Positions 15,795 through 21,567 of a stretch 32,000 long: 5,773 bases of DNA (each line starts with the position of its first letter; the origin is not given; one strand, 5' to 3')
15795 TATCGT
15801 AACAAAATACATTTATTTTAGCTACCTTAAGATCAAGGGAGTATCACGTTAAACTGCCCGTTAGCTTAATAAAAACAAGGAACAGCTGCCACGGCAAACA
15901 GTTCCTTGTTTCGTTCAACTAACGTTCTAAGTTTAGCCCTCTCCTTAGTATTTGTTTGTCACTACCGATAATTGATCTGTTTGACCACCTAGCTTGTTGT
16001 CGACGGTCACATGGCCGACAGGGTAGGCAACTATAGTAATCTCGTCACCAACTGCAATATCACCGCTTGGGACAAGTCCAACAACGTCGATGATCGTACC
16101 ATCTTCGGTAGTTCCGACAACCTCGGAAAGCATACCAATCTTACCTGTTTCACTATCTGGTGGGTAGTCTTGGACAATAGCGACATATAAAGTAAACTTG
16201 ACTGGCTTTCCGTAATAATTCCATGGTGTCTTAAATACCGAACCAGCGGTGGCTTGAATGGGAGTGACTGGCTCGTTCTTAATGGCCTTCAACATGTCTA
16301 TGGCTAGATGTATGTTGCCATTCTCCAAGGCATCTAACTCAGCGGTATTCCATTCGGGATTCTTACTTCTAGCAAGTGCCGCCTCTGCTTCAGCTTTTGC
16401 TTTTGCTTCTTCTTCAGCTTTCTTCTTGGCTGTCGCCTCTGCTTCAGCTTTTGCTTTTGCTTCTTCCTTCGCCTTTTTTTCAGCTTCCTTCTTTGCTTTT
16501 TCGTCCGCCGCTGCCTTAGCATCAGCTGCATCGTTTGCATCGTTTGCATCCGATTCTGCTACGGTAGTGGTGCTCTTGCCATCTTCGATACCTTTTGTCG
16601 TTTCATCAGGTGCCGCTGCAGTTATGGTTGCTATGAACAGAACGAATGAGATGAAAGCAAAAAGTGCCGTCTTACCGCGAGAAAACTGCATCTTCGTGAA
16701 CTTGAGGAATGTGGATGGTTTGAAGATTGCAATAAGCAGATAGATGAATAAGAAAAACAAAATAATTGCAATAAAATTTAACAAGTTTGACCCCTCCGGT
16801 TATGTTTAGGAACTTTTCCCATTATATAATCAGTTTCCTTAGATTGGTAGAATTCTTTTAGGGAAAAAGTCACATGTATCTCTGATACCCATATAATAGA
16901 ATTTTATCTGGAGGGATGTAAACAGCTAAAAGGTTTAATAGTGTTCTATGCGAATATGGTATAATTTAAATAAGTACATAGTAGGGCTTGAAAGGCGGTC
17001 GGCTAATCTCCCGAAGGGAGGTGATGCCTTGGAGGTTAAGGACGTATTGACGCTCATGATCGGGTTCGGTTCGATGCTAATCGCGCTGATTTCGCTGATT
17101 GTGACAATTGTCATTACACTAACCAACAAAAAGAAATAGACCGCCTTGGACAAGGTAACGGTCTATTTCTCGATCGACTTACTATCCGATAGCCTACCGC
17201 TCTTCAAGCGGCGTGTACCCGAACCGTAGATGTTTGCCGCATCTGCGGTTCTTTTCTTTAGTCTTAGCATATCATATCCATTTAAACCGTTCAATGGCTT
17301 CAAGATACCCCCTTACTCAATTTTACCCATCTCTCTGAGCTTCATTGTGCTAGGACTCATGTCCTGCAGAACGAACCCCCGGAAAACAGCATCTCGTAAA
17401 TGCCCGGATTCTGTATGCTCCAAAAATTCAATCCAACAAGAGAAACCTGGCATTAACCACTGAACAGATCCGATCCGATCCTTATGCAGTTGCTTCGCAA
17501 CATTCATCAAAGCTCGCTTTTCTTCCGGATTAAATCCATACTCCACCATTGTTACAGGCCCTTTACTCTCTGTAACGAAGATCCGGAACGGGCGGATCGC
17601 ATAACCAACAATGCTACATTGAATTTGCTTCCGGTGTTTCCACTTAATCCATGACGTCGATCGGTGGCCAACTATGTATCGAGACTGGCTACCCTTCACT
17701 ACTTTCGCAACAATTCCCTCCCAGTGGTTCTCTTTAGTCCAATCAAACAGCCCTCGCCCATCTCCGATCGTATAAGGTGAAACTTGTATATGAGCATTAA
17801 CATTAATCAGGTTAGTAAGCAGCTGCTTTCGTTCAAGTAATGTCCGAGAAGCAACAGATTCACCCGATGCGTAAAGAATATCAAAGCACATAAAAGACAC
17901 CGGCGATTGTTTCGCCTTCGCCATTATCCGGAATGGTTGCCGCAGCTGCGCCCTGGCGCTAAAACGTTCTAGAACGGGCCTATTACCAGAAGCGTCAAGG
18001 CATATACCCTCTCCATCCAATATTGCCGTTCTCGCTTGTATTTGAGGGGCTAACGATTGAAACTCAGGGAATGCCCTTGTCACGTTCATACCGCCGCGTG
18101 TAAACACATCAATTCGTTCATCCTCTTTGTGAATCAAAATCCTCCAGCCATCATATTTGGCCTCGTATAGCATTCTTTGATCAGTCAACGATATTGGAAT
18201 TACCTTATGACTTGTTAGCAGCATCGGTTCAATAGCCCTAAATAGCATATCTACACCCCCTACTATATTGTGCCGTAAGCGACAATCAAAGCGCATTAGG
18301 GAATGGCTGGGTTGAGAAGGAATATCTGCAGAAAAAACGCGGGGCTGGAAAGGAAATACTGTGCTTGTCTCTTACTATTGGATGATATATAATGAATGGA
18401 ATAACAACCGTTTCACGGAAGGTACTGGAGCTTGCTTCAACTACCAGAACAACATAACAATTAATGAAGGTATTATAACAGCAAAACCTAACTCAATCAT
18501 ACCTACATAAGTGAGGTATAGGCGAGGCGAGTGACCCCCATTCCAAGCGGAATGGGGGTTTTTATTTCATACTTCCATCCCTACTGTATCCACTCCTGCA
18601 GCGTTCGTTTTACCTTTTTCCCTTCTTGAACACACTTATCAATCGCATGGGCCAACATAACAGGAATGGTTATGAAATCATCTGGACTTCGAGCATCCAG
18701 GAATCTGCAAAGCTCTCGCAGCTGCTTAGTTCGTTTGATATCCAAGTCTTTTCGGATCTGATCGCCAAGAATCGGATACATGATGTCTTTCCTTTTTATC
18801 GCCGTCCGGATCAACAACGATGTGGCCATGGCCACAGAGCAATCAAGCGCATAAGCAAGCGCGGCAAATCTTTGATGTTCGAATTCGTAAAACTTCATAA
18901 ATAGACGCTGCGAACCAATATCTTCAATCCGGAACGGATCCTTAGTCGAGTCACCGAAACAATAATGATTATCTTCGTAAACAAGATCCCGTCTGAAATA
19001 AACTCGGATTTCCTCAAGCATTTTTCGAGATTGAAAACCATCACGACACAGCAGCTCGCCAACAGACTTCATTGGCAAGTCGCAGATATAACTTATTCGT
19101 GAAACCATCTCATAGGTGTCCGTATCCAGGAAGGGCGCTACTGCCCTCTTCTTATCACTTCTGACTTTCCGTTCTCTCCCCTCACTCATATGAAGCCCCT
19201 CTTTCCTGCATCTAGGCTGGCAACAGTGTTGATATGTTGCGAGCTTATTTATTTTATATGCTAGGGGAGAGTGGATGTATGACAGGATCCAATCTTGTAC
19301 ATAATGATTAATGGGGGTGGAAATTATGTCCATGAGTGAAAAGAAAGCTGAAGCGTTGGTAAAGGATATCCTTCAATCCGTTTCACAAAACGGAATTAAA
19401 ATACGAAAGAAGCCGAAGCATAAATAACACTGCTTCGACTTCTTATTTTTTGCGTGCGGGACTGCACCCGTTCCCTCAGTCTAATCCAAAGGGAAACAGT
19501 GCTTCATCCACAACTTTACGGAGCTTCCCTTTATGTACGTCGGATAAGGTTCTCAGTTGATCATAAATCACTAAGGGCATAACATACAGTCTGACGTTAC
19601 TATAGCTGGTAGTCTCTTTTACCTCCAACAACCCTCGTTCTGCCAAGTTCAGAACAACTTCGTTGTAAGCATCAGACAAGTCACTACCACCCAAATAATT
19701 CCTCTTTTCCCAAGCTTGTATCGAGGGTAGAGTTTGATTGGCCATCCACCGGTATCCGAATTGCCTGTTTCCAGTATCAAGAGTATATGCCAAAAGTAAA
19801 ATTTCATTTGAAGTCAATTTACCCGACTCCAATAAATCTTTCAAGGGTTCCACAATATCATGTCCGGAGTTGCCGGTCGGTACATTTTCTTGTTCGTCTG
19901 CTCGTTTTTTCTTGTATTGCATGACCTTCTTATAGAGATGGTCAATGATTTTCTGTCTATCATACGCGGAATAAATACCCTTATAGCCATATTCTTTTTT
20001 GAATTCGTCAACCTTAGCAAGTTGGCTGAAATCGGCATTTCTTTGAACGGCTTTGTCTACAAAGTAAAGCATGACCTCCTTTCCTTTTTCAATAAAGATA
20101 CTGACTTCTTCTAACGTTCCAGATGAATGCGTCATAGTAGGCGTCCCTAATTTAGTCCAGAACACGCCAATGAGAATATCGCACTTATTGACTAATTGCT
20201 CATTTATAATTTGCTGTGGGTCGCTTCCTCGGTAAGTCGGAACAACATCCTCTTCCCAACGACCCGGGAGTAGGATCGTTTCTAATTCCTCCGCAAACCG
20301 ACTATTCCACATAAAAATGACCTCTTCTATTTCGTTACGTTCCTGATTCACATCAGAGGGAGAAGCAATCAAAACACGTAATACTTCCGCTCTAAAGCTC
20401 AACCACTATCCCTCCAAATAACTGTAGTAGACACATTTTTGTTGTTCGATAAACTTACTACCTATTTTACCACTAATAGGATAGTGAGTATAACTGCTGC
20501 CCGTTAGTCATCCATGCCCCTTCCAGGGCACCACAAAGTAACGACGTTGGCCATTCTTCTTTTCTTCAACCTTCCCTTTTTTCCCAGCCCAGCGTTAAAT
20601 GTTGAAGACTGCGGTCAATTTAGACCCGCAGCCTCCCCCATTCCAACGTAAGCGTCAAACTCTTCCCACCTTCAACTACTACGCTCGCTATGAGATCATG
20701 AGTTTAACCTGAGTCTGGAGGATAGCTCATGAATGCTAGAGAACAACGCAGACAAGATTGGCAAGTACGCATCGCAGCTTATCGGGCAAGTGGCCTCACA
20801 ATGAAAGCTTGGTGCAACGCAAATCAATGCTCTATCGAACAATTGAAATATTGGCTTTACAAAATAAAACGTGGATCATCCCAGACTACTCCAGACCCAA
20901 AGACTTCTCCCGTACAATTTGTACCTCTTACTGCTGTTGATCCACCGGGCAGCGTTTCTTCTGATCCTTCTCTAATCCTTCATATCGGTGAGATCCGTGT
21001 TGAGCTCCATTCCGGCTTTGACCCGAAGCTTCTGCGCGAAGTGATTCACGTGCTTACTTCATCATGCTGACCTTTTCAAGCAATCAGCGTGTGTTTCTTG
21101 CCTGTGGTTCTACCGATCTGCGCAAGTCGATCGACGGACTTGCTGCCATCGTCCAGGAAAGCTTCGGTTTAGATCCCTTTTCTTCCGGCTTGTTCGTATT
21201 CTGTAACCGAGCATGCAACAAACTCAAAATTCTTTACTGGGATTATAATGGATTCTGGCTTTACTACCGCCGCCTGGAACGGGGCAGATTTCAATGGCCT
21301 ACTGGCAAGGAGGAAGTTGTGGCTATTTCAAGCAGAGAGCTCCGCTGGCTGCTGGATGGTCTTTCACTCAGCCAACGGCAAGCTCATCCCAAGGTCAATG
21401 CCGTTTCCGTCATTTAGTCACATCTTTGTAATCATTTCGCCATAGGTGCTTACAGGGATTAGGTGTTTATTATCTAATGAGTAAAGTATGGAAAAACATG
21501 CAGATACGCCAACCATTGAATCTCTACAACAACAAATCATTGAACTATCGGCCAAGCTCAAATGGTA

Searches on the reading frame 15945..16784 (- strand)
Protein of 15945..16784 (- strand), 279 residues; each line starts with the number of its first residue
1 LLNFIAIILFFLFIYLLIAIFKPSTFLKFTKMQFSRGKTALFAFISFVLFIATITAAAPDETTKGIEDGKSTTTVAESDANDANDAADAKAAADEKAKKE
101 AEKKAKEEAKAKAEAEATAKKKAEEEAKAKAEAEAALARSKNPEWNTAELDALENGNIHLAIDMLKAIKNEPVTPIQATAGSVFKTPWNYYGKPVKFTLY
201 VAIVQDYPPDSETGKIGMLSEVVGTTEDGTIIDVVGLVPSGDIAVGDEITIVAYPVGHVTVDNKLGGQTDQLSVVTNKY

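Call 19: search_protein_families(library=pfam, proteins=[window:15945-16784:-])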
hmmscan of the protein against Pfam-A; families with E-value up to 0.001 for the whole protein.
window:15945-16784:- (279 aa): 1 family
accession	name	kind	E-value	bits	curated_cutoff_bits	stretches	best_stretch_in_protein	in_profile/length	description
PF01080.22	Presenilin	-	0.0003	20.1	34.3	1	7-142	176-308/408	Presenilin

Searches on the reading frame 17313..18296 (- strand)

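Call 18: search_protein_families(library=pfam, proteins=[window:17313-18296:-])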
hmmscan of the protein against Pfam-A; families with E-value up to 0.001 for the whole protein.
window:17313-18296:- (327 aa): 1 family
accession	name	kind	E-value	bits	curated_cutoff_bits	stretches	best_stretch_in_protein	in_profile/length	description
PF01068.26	DNA_ligase_A_M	-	7.5e-33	114.4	26.2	1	25-220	2-204/204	ATP dependent DNA ligase domain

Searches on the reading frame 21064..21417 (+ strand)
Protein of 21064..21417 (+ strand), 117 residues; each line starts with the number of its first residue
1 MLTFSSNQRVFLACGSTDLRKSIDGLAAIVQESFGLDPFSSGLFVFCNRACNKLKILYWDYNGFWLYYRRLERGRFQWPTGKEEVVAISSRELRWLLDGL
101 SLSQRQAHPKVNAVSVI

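Call 18: search_protein_families(library=pfam, proteins=[window:21064-21417:+])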
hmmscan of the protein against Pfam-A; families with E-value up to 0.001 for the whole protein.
window:21064-21417:+ (117 aa): 1 family
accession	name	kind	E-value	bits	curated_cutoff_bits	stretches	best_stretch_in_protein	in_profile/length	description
PF05717.18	TnpB_IS66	-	6.7e-42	141.9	26.6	1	9-106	2-100/101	IS66 Orf2 like protein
